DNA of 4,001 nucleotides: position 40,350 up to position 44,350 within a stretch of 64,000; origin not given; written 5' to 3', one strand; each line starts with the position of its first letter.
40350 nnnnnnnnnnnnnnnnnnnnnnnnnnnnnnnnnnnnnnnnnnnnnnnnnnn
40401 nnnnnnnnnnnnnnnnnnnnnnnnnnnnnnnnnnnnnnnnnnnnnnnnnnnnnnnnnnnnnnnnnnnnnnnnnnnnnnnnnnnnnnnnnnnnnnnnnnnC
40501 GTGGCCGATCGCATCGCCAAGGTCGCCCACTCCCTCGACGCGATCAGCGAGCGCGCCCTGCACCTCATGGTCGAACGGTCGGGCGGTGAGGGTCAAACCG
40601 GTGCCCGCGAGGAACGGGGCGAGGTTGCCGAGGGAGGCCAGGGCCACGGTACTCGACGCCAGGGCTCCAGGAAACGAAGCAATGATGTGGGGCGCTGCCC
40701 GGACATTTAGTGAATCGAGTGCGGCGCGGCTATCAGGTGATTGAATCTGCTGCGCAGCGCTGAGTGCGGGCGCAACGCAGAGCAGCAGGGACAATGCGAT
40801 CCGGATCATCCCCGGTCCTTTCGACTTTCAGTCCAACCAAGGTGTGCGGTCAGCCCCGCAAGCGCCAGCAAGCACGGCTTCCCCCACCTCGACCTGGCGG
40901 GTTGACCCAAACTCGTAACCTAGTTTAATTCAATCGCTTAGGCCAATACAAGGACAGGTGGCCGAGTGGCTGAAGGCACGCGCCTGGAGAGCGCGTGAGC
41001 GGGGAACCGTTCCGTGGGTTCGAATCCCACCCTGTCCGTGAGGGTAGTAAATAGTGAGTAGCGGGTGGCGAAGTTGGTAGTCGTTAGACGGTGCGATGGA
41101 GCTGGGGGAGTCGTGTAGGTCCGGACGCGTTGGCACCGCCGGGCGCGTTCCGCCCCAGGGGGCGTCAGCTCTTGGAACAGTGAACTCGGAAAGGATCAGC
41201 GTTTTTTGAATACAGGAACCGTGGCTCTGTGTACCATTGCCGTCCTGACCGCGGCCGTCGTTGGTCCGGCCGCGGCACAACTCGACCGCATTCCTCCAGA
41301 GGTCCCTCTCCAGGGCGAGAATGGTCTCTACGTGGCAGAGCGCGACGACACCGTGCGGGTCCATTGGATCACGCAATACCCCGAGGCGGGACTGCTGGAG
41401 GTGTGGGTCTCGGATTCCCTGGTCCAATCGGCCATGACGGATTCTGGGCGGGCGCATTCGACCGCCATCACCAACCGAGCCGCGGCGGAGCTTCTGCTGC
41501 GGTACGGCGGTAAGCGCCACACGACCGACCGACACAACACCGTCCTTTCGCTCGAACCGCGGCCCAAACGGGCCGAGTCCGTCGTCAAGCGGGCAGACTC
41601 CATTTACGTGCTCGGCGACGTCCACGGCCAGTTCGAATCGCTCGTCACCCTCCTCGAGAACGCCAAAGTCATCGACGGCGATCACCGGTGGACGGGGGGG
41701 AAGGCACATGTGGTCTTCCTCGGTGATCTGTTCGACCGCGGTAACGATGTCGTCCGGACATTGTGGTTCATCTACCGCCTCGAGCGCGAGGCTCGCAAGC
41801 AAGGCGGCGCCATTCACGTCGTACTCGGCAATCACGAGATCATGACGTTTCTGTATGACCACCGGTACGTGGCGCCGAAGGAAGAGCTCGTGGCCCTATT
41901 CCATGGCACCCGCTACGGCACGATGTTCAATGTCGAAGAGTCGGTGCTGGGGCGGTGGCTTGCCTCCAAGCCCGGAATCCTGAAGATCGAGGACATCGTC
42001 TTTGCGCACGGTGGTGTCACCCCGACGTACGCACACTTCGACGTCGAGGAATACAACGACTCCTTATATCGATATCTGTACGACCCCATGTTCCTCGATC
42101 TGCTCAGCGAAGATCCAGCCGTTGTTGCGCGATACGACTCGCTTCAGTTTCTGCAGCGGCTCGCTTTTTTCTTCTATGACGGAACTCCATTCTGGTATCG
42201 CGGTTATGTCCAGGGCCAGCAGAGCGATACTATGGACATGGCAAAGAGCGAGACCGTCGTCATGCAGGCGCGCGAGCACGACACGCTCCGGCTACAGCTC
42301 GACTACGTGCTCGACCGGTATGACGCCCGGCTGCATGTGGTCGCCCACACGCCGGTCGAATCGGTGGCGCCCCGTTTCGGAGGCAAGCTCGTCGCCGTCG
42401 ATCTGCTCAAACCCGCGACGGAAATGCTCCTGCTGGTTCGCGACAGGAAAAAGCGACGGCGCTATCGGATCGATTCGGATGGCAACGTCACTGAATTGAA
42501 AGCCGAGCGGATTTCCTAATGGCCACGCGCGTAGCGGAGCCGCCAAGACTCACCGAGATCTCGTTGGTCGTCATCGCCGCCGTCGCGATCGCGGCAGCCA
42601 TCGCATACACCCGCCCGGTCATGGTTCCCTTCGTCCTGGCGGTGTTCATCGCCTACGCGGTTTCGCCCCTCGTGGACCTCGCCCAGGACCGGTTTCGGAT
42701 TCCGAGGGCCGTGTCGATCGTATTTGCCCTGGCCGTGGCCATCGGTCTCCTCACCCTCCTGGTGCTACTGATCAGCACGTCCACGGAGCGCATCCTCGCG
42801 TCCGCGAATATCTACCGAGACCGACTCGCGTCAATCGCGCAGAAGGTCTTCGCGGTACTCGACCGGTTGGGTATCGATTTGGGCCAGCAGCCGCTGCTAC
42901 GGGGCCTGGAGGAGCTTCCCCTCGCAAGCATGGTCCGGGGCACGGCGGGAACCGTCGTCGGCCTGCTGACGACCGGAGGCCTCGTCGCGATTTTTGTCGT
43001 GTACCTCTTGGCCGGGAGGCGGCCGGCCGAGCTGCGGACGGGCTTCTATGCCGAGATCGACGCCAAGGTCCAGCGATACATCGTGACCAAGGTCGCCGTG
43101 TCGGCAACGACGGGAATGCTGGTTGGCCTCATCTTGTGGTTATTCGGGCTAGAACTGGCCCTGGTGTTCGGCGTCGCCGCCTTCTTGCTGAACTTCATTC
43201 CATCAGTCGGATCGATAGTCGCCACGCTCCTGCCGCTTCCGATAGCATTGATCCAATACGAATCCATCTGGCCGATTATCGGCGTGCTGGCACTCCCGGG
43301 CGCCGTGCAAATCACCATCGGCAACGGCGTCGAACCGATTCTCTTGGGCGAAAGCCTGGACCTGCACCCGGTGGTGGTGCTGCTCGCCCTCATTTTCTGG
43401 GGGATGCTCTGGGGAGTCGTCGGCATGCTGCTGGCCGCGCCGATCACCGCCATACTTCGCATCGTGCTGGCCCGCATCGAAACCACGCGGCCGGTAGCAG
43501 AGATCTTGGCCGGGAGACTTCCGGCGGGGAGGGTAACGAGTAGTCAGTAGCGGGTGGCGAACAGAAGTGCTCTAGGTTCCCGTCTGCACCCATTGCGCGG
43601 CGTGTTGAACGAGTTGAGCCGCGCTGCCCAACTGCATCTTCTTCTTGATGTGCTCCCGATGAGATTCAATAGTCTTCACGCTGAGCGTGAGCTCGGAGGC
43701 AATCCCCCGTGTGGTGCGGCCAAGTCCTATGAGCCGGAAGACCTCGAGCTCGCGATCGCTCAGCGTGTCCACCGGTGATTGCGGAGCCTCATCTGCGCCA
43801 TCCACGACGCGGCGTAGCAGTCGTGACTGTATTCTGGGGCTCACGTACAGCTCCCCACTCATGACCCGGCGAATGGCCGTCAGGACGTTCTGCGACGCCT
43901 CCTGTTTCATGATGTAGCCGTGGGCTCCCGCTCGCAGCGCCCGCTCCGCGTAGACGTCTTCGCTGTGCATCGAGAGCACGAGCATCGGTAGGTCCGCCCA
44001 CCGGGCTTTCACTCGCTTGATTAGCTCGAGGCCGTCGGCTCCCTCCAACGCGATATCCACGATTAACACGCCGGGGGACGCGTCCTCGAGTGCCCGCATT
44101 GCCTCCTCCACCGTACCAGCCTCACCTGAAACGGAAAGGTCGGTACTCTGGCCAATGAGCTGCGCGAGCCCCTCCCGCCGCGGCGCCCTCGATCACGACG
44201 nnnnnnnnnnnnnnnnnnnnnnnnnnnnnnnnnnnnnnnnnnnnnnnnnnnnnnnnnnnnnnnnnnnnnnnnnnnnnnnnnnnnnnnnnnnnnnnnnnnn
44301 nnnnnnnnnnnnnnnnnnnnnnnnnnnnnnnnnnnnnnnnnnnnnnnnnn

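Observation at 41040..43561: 33-nt imperfect direct repeat brackets a 2.5-kb two-gene module that starts 2 nt after tRNA-Ser(GGA)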

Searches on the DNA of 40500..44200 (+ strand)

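Call 45: search_rna_families(source=window, start=40500, end=44200, threshold=evalue, max_evalue=1)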
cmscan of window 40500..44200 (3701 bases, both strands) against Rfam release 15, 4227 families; matches with E-value up to 1: 4.
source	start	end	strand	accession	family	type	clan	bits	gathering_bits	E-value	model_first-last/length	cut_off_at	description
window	40952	41038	+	RF00005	tRNA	Gene; tRNA;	CL00001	57.8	29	4.1e-11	1-71/71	no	tRNA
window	40996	41038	-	RF04351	Plastid-psbl-rps4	Cis-reg;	-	29.2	68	0.0027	1-53/53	no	Plastid-psbl-rps4 3UTR RNA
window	40940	41073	+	RF02223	sX4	Gene; sRNA;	-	23.5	70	0.047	1-167/167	no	Proteobacterial sRNA sX4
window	40744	40794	-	RF03644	mir-2064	Gene; miRNA;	-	20.2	100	0.59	1-70/70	no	mir-2064 microRNA precursor family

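Call 73: search_dna_similar(query=window:41040-43561:+, collection=plasmids, mode=distant, max_rows=8)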
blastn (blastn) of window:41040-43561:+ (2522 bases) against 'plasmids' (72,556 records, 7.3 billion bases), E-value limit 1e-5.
Records with a match: 1; places in all: 1; records where one place covers at least 80% of the query: 0.
Best place of each record, by identity: 60-80% 1.
By first word of the organism name: Paludisphaera 1.
By predicted mobility (MOB-suite, as given by PLSDB): non-mobilizable 1.
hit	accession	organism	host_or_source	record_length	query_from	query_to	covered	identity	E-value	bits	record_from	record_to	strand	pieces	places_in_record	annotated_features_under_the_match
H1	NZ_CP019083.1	Paludisphaera borealis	-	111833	2279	2396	5%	73.1%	7e-7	64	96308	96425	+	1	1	AI-2E family transporter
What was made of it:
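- Tried and rejected: Plasmid database: only a 118-nt AI-2E match in Paludisphaera (call 73).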
